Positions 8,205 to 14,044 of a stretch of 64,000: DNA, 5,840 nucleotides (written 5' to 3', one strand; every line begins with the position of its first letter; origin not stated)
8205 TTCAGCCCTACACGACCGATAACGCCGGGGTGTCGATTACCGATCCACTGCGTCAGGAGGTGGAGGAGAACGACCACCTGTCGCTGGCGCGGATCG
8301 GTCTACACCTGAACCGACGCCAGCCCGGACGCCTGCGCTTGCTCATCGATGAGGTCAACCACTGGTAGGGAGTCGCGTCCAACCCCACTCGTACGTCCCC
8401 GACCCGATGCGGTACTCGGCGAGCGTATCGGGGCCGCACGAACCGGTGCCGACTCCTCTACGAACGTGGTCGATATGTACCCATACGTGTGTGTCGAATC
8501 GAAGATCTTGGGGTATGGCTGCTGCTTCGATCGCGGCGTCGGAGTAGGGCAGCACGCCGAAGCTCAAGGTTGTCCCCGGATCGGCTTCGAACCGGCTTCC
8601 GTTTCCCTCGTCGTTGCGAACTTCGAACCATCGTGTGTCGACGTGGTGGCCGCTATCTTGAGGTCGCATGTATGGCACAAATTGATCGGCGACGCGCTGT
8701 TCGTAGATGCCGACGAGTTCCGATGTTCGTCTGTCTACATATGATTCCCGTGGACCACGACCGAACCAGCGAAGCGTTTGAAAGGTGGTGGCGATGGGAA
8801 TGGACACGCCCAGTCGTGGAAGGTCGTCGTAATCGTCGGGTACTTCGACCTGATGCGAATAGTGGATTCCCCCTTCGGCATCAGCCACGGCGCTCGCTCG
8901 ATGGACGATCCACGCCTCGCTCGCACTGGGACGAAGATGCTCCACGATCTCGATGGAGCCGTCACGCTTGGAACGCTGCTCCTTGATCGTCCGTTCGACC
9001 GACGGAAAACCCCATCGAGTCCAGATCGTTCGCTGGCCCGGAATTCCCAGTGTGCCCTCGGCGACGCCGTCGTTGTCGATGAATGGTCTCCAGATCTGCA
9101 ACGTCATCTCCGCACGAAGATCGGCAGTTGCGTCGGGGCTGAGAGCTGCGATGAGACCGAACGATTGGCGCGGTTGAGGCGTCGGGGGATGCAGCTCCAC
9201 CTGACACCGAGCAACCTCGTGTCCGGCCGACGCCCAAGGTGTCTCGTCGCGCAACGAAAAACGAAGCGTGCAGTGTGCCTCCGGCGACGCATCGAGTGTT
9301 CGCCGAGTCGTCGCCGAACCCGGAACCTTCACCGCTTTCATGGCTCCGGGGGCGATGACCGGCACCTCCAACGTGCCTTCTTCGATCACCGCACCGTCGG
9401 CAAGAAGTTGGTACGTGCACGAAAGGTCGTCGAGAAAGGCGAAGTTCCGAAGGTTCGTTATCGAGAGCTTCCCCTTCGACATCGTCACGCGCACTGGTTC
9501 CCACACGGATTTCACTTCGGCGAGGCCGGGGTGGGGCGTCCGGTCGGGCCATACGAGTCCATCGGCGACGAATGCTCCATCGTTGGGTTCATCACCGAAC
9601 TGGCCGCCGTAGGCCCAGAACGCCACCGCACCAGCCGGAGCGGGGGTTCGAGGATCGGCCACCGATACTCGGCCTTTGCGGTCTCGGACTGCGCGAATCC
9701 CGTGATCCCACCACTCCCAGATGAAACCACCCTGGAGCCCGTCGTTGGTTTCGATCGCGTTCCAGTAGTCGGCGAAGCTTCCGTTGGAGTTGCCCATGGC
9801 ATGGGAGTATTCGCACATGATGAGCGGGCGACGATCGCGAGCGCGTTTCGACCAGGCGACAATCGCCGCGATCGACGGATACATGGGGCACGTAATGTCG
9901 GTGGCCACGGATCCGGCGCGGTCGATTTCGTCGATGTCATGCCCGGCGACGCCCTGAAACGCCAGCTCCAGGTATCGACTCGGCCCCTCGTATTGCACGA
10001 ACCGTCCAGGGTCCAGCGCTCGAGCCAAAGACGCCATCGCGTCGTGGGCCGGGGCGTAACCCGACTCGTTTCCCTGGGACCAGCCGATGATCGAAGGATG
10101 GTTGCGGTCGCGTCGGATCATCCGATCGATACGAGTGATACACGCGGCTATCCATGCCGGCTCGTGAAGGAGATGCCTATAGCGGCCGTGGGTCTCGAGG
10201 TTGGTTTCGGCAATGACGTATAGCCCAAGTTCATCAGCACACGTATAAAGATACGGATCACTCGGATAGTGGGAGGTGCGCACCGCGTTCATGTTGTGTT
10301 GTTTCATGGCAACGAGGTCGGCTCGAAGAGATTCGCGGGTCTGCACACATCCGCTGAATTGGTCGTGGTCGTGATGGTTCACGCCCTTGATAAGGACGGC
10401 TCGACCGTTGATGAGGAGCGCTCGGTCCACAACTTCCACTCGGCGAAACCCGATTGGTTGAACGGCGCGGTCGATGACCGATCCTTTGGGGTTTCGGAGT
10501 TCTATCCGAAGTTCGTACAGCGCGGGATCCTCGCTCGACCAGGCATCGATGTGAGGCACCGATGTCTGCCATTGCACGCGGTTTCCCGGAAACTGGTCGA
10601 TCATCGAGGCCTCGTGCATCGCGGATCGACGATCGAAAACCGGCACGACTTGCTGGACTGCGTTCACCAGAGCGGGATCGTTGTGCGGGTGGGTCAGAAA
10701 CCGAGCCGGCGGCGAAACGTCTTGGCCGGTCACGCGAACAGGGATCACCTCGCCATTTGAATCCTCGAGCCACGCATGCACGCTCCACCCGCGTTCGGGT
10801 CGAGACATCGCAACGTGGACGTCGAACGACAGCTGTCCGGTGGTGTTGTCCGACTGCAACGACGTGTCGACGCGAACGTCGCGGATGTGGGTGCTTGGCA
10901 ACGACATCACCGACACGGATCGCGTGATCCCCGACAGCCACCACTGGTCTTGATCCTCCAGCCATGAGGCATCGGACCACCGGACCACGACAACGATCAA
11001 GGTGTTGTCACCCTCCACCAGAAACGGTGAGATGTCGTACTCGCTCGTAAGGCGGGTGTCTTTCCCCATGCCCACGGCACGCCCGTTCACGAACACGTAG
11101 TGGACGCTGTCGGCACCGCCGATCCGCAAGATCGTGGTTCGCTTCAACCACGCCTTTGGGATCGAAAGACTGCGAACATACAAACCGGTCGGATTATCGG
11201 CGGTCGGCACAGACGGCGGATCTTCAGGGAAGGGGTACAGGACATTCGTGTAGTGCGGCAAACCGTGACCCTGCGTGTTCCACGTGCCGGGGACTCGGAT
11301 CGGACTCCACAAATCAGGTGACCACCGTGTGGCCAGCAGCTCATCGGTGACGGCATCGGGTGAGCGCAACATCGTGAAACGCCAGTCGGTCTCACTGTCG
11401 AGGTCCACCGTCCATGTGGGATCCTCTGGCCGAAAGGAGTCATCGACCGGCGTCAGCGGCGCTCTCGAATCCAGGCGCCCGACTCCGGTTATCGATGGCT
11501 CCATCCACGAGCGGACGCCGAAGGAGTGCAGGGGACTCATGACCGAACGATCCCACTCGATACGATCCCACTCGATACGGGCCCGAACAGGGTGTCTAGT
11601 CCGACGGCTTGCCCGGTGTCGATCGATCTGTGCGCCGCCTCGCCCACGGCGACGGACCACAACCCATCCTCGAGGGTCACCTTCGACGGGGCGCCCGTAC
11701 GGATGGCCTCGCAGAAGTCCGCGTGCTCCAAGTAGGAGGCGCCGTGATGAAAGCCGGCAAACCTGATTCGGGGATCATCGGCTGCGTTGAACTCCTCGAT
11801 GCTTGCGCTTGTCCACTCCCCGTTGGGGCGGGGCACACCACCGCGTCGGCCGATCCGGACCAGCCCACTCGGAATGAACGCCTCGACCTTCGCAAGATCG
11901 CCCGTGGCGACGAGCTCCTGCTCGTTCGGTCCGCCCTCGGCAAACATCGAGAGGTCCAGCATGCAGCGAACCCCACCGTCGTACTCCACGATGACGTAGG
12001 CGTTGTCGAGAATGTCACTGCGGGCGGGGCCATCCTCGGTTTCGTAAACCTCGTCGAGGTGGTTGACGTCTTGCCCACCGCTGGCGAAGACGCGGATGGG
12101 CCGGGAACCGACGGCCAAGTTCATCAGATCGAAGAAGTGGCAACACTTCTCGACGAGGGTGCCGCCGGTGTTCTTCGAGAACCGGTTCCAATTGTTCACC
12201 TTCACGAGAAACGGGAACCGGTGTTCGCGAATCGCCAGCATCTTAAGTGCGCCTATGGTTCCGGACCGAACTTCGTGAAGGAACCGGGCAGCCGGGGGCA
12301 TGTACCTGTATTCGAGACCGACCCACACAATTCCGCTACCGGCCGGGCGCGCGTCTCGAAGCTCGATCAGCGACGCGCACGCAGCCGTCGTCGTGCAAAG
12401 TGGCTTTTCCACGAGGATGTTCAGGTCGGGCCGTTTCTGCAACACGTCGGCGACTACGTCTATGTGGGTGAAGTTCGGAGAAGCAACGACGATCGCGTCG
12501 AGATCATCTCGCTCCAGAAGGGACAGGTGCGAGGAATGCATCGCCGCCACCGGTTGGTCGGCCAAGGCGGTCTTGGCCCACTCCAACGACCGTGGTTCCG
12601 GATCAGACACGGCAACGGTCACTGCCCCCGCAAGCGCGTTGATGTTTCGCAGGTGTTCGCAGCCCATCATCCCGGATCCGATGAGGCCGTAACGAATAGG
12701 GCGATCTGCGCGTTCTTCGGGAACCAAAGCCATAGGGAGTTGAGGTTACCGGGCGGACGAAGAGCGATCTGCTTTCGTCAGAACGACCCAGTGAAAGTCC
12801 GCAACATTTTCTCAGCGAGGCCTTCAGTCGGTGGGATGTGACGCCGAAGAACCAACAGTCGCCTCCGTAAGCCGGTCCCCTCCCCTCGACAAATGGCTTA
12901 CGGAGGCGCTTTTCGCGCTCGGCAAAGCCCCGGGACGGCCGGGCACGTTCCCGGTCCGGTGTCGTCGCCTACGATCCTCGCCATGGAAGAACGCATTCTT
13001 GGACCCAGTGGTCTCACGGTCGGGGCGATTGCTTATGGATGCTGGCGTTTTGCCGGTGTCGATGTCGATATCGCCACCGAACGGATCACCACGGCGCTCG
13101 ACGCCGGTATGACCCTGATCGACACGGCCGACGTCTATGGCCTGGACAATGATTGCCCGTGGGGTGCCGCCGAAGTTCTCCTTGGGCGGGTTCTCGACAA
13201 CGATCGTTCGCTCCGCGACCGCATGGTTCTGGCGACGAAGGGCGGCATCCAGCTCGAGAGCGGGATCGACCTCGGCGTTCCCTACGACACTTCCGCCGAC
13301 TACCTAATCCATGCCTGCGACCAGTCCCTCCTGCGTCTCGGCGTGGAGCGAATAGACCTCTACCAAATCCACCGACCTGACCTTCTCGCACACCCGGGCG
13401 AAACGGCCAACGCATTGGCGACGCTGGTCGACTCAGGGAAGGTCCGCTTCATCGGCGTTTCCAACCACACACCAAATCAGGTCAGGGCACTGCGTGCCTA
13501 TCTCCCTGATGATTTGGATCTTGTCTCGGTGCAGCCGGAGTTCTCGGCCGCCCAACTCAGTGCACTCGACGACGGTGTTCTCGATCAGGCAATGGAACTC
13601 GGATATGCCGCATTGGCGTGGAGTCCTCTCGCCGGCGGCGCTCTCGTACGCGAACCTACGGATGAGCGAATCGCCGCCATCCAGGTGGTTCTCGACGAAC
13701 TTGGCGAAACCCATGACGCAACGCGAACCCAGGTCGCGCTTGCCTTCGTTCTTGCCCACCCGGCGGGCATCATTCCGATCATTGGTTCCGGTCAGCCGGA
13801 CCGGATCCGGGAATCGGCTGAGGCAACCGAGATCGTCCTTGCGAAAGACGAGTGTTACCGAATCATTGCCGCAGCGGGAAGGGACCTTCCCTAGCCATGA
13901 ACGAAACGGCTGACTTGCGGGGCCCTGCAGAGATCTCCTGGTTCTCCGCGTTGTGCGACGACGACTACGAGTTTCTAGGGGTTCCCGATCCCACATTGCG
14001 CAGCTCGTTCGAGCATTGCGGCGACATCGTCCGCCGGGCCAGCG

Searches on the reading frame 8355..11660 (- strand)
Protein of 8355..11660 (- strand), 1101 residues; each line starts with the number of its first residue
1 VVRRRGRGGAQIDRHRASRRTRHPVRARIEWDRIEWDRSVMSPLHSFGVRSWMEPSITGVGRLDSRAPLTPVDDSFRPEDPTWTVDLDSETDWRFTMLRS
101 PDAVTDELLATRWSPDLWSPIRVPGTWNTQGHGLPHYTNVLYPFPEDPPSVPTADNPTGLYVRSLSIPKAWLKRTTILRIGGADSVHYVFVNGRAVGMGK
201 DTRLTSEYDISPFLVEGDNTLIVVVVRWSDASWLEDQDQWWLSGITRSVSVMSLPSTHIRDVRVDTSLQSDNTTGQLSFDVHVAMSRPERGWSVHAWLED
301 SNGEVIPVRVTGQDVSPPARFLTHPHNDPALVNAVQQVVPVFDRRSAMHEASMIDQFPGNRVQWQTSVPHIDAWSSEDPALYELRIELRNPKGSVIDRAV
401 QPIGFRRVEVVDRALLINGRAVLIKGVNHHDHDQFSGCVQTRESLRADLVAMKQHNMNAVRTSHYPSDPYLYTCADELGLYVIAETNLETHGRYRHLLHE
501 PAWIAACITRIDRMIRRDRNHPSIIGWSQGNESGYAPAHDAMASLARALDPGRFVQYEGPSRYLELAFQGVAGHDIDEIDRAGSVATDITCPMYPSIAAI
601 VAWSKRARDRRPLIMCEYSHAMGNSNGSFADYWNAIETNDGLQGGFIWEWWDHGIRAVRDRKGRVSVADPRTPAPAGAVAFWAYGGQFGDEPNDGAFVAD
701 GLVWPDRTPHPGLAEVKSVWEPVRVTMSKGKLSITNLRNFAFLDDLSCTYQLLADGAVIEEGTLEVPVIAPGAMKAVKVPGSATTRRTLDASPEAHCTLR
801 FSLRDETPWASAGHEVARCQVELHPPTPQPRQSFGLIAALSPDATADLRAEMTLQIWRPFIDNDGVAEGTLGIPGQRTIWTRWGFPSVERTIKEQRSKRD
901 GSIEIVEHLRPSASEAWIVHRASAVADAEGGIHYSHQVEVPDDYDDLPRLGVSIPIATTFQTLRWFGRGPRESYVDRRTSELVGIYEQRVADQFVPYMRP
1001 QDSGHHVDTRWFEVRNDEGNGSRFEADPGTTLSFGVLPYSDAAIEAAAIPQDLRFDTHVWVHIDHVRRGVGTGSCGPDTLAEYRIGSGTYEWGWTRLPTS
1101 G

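Call 18: search_protein_families(library=pfam, proteins=[window:8355-11660:-], max_evalue=0.0001)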
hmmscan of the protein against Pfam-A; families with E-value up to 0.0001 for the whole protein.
window:8355-11660:- (1101 aa): 5 families
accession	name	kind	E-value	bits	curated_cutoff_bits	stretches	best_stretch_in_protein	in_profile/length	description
PF02836.23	Glyco_hydro_2_C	-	5.1e-82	275.8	21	1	408-724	1-301/302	Glycosyl hydrolases family 2, TIM barrel domain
PF02929.23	Bgal_small_N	-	6.1e-52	177.2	25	1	851-1092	28-244/248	Beta galactosidase small chain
PF02837.24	Glyco_hydro_2_N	-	5.5e-37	127.7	28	1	92-255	7-169/169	Glycosyl hydrolases family 2, sugar binding domain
PF16353.11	LacZ_4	-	7.7e-22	77.8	27.3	1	732-823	1-86/87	Beta-galactosidase, domain 4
PF00703.27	Glyco_hydro_2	-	3.3e-11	44.4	23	1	350-406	54-109/109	Glycosyl hydrolases family 2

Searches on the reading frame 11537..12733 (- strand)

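Call 18: search_protein_families(library=pfam, proteins=[window:11537-12733:-], max_evalue=0.0001)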
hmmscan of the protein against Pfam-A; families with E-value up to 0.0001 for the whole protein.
window:11537-12733:- (398 aa): 3 families
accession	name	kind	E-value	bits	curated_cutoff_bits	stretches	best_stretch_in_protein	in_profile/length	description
PF02894.22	GFO_IDH_MocA_C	-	7.4e-28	98.3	22.9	1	155-378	4-217/218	Oxidoreductase family, C-terminal alpha/beta domain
PF01408.29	GFO_IDH_MocA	-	2.6e-18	67.3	24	1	13-126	1-109/120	Oxidoreductase family, NAD-binding Rossmann fold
PF22725.1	GFO_IDH_MocA_C3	-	1e-12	48.6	27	1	155-279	8-119/124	GFO/IDH/MocA C-terminal domain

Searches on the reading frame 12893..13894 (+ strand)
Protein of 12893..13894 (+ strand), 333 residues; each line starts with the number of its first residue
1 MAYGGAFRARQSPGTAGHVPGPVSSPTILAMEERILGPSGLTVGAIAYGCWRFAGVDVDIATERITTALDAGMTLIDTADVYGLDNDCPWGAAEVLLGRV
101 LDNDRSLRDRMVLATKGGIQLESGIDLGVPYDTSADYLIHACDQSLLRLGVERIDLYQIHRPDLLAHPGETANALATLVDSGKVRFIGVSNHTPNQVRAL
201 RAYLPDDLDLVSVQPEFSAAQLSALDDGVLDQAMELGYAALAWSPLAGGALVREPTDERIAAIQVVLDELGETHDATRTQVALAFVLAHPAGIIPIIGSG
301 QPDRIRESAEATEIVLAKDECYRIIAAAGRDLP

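Call 18: search_protein_families(library=pfam, proteins=[window:12893-13894:+], max_evalue=0.0001)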
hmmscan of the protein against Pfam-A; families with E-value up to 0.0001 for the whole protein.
window:12893-13894:+ (333 aa): 1 family
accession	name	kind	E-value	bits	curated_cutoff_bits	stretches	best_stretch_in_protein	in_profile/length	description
PF00248.27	Aldo_ket_red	-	2.1e-51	175.2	24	1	46-324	2-286/291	Aldo/keto reductase family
